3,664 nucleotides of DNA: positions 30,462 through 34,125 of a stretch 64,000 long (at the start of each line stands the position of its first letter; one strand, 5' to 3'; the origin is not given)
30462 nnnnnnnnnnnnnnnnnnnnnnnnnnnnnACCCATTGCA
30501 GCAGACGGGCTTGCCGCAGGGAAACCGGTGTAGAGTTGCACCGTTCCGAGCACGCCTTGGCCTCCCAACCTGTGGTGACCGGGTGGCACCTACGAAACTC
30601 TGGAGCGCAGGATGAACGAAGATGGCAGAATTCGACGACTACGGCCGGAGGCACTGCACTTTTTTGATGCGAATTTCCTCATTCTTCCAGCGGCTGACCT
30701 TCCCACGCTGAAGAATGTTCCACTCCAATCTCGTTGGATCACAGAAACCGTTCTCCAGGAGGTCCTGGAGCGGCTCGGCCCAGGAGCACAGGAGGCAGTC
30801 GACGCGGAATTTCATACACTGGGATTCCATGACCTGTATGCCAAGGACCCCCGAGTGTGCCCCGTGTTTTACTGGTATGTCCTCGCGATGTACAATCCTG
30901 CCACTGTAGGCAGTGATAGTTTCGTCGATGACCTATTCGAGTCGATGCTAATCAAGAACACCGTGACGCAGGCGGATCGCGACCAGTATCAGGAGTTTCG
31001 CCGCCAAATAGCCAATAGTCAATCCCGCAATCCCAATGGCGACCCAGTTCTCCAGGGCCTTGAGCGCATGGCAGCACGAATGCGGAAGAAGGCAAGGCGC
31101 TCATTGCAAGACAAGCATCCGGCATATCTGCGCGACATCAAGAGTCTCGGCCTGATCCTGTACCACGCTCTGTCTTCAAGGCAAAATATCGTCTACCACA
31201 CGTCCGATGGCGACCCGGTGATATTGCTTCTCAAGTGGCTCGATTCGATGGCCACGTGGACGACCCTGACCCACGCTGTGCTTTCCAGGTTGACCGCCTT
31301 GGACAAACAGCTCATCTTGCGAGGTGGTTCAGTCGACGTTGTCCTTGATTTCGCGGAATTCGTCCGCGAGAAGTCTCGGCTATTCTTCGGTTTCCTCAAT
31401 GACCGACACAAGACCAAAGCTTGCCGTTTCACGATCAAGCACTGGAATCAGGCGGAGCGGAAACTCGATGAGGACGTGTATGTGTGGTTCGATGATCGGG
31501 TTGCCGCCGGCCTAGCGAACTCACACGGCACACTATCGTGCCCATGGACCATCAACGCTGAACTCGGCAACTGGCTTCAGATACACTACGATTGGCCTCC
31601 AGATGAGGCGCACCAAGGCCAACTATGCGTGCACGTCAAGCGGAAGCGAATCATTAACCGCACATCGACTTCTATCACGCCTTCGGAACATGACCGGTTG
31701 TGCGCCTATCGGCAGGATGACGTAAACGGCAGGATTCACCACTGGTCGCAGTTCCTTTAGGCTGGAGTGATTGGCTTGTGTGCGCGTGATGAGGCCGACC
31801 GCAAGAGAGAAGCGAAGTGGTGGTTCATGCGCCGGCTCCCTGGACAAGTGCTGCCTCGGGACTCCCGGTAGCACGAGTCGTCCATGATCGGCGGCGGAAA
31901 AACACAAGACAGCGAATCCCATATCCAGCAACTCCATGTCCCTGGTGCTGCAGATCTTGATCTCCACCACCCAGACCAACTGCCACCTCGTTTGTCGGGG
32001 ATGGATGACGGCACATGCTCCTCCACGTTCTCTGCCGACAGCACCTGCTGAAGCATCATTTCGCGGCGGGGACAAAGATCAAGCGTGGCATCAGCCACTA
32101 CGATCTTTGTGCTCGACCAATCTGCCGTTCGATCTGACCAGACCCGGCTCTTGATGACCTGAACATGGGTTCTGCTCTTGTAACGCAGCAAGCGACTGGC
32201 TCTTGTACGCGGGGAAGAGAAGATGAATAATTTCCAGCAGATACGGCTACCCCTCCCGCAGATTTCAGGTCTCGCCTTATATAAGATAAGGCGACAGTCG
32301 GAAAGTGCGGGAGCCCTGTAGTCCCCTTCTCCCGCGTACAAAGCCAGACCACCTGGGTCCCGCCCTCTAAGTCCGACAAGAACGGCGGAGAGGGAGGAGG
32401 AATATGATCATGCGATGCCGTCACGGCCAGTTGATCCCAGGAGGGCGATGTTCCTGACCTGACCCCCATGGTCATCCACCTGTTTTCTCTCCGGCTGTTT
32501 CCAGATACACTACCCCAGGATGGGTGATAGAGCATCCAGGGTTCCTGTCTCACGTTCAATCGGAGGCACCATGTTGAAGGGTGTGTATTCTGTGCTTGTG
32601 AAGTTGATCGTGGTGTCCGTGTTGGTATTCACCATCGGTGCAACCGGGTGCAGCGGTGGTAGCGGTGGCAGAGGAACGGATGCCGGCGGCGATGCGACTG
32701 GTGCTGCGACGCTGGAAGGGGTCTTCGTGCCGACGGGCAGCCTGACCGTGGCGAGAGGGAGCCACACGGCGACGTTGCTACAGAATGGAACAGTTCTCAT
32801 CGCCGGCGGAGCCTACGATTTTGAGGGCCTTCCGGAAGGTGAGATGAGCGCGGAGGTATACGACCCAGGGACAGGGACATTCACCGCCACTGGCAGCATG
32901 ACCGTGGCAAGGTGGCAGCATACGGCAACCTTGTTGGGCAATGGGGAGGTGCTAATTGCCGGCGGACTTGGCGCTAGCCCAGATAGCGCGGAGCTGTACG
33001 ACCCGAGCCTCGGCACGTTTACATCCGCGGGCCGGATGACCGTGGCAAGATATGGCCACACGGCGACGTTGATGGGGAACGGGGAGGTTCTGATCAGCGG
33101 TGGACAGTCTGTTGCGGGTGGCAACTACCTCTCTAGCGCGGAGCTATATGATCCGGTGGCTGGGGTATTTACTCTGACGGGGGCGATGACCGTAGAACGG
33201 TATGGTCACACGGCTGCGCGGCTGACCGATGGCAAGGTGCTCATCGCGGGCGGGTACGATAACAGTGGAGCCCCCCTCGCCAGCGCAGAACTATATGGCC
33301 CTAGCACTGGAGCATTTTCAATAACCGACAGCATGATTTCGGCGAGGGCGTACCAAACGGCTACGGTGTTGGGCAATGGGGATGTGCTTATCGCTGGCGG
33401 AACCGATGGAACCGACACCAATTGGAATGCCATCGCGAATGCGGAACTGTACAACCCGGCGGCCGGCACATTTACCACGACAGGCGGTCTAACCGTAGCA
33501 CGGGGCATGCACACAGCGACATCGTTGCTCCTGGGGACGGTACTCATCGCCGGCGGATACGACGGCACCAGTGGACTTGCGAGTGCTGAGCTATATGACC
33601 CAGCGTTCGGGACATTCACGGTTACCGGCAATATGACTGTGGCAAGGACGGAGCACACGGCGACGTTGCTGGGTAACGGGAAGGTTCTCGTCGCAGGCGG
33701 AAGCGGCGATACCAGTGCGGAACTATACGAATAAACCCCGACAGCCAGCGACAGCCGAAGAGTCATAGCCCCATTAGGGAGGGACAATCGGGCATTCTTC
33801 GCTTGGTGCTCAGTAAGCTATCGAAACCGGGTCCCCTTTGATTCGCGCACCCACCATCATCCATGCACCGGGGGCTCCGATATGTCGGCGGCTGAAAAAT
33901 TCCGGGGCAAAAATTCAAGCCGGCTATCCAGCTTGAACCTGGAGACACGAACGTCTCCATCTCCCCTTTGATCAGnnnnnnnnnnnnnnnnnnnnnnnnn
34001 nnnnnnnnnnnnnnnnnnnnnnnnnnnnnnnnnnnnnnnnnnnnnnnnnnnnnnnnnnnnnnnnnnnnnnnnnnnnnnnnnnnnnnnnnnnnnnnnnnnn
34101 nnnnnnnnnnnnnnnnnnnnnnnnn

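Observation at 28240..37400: Kelch-lipoprotein cassettes with conserved 5' and 3' flanks; 3' element contains a hairpin with compensatory base changes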

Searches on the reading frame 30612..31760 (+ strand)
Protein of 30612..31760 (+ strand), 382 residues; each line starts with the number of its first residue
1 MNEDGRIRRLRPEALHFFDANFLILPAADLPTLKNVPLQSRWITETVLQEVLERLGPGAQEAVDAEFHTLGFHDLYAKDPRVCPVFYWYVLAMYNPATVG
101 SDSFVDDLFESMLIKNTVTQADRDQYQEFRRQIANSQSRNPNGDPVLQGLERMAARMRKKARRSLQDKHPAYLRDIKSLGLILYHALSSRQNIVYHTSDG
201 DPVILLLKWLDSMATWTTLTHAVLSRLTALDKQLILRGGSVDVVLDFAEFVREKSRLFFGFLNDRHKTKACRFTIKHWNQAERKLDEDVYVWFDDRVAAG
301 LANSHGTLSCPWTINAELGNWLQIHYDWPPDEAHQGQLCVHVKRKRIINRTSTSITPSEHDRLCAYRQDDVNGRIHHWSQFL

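Call 14: search_protein_families(library=pfam, proteins=[window:30612-31760:+], max_evalue=0.01)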
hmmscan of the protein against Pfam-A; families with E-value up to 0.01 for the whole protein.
window:30612-31760:+ (382 aa): 0 families

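Call 23: find_encoding_contigs(protein=window:30612-31760:+, flank=10000, max_places=10)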
Protein window:30612-31760:+ (382 aa): 14 contigs read that carry it; 10 places shown.
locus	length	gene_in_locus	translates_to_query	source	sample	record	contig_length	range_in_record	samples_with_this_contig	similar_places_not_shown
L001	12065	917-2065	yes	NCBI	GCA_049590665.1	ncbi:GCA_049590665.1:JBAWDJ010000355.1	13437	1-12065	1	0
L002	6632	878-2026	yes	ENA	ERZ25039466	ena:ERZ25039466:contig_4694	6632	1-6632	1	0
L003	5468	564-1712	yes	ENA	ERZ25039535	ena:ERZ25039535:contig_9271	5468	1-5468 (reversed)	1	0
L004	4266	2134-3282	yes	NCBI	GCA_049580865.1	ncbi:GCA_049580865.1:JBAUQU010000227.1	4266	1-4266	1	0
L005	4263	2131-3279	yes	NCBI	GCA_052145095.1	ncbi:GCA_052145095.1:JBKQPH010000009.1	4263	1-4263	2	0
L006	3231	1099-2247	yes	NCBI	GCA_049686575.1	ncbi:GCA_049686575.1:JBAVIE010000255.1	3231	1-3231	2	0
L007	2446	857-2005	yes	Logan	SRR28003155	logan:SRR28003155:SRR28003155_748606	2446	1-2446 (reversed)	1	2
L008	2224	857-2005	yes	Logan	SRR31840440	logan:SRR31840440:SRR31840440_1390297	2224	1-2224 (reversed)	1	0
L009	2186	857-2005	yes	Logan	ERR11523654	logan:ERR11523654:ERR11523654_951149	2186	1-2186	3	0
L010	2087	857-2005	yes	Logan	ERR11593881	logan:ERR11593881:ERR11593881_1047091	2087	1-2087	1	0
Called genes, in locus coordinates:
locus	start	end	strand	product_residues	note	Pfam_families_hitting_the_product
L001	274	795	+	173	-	-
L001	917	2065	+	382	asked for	-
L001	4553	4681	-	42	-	-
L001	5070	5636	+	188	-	-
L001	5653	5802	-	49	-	-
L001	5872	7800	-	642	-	PF13188:PAS_8 (faint), PF00989:PAS (weak), PF08448:PAS_4 (weak), PF13426:PAS_9, PF08447:PAS_3 (faint), PF00512:HisKA (weak), PF02518:HATPase_c, PF00072:Response_reg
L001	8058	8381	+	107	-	PF00216:Bac_DNA_binding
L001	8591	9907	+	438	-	PF00079:Serpin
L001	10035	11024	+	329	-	-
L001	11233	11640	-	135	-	-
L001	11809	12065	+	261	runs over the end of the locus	-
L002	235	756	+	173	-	-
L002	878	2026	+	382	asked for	-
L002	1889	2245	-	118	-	-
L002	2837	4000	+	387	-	-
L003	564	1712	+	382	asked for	-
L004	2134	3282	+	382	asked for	-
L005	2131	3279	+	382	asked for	-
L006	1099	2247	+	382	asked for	-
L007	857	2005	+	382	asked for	-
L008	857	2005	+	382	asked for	-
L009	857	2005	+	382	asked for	-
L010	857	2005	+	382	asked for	-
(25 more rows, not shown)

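Call 43: search_protein_families(library=phrogs, proteins=[window:30612-31760:+], max_evalue=0.01)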
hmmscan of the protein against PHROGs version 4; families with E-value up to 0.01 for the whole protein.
window:30612-31760:+ (382 aa): 0 families

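Call 61: search_protein_families(library=ncbifam, proteins=[window:30612-31760:+], max_evalue=0.1)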
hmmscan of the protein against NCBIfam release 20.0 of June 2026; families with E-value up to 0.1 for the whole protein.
window:30612-31760:+ (382 aa): 0 families

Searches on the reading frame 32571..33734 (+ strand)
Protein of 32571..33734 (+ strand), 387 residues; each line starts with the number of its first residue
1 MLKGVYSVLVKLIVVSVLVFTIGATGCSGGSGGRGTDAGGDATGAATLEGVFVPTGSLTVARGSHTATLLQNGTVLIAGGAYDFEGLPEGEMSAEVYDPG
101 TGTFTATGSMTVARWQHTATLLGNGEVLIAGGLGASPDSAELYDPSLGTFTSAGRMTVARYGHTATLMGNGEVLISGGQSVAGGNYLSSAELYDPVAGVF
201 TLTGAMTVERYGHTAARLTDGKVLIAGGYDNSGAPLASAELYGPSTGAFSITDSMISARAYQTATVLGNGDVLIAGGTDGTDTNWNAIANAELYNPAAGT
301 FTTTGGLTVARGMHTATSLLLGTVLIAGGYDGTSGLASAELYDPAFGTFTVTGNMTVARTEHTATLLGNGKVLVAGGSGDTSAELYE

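Call 14: search_protein_families(library=pfam, proteins=[window:32571-33734:+], max_evalue=0.01)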
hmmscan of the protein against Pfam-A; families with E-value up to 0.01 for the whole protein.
window:32571-33734:+ (387 aa): 9 families
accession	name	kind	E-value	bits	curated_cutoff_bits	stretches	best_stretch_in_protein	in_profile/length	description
PF13418.12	Kelch_4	-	7.4e-34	115.9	21.6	1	113-152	1-43/49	Galactose oxidase, central domain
PF13964.12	Kelch_6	-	5.9e-32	109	25.3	3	160-210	2-50/50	Kelch motif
PF01344.31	Kelch_1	-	3.5e-30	103.6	20.1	3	322-355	12-45/46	Kelch motif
PF13415.12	Kelch_3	-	3e-28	97.8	22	4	124-167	1-47/48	Galactose oxidase, central domain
PF24681.1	Kelch_KLHDC2_KLHL20_DRC7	-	7.5e-17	61.8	50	1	162-377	1-221/221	KLHDC2/KLHL20/DRC7 Kelch-repeats domain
PF24981.1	Beta-prop_ATRN-LZTR1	-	1.4e-16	61.1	50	3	201-333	139-283/289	Attractin/LZTR1 beta-propeller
PF07646.21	Kelch_2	-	5.6e-12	45.4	21.3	0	210-233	2-26/48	Kelch motif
PF25210.1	Kelch_FKB95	-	6.5e-08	33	70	0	329-382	50-102/268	FKB95, Kelch-repeats domain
PF07250.17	Glyoxal_oxid_N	-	2.2e-06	27.6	37.5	0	210-282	67-140/243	Glyoxal oxidase N-terminus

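Call 20: find_homologous_proteins(query=window:32571-33734:+, max_evalue=1e-10)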
Query window:32571-33734:+ (387 aa): 7998 proteins with E <= 1e-10 among 8000 candidates; the best 120 are listed.
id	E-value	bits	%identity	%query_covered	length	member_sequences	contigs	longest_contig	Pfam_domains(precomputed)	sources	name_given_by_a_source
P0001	4.1e-177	607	55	93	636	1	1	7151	PF07646.22,PF13418.13,PF24681.2,PF13415.13,PF24981.2,PF02698.24,PF01344.32,PF25210.2,PF02368.25,PF07250.18,PF13964.13,PF14289.12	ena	-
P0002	8.7e-152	524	-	-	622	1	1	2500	PF07646.22,PF13418.13,PF07250.18,PF13964.13,PF24681.2,PF13415.13,PF24981.2,PF01344.32,PF25210.2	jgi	jgi:large repetitive protein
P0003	3.1e-148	512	48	87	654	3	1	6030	PF24996.1,PF07646.22,PF13418.13,PF07250.18,PF13964.13,PF24681.2,PF13415.13,PF15232.12,PF24981.2,PF01344.32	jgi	jgi:uncharacterized delta-60 repeat protein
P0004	9.4e-147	507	54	87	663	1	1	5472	PF07646.22,PF13418.13,PF07250.18,PF13964.13,PF24681.2,PF13415.13,PF24981.2,PF01344.32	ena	-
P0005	7.1e-144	498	45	93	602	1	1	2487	PF18755.7,PF24996.1,PF07646.22,PF13418.13,PF07250.18,PF13964.13,PF24681.2,PF13415.13,PF24981.2,PF01344.32,PF25210.2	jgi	jgi:N-acetylneuraminic acid mutarotase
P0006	5.0e-143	495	55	89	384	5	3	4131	PF07646.22,PF13418.13,PF07250.18,PF13964.13,PF24681.2,PF13415.13,PF24981.2,PF01344.32,PF25210.2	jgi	jgi:hypothetical protein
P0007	9.1e-140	484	52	86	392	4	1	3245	PF07646.22,PF13418.13,PF07250.18,PF13964.13,PF24681.2,PF13415.13,PF24981.2,PF01344.32,PF25210.2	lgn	-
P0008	1.5e-137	477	50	83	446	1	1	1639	PF07646.22,PF13418.13,PF24681.2,PF17164.11,PF13415.13,PF24981.2,PF01344.32,PF25210.2,PF24996.1,PF07250.18,PF13964.13,PF25369.2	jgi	-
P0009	1.7e-137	477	51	87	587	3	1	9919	PF07646.22,PF13418.13,PF24681.2,PF13415.13,PF24981.2,PF01344.32,PF25210.2,PF02368.25,PF26918.1,PF26182.1,PF07250.18,PF13964.13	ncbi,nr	ncbi:MAG: hypothetical protein DMG30_17325 [Acidobacteria bacterium]|nr:MAG: hypothetical protein DM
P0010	1.8e-135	470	49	85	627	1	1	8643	PF00756.27,PF07646.22,PF13418.13,PF07250.18,PF13964.13,PF24681.2,PF13415.13,PF24981.2,PF01344.32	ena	-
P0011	7.6e-134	465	47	95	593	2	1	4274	PF18755.7,PF24996.1,PF07646.22,PF13418.13,PF07250.18,PF13964.13,PF24681.2,PF17164.11,PF13415.13,PF24981.2,PF01344.32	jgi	jgi:Galactose oxidase, central domain/Kelch motif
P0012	1.8e-133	464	50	86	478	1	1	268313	PF07646.22,PF13418.13,PF07250.18,PF13964.13,PF24681.2,PF13415.13,PF24981.2,PF01344.32,PF25210.2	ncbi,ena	-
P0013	3.1e-132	460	46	83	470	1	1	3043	PF18755.7,PF07646.22,PF13418.13,PF07250.18,PF24681.2,PF13415.13,PF24981.2,PF01344.32,PF00400.39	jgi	jgi:WD40 repeat protein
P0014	3.5e-132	459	55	87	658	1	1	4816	PF07714.24,PF00069.32,PF07646.22,PF13418.13,PF07250.18,PF13964.13,PF24681.2,PF13415.13,PF24981.2,PF01344.32,PF25210.2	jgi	jgi:serine/threonine protein kinase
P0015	2.5e-131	457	54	84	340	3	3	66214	PF07646.22,PF13418.13,PF07250.18,PF13964.13,PF24681.2,PF13415.13,PF24981.2,PF01344.32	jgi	jgi:hypothetical protein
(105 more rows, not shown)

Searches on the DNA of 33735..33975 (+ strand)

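Call 78: search_dna_similar(query=window:33735-33975:+, collection=plasmids, mode=distant, max_evalue=0.01, max_rows=10)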
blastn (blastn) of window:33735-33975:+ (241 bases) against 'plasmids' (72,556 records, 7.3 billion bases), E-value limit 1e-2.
No match.

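Call 79: search_dna_similar(query=window:33735-33975:+, collection=phages, mode=distant, max_evalue=0.01, max_rows=10)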
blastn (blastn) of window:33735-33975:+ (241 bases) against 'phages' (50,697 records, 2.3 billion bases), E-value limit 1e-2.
No match.
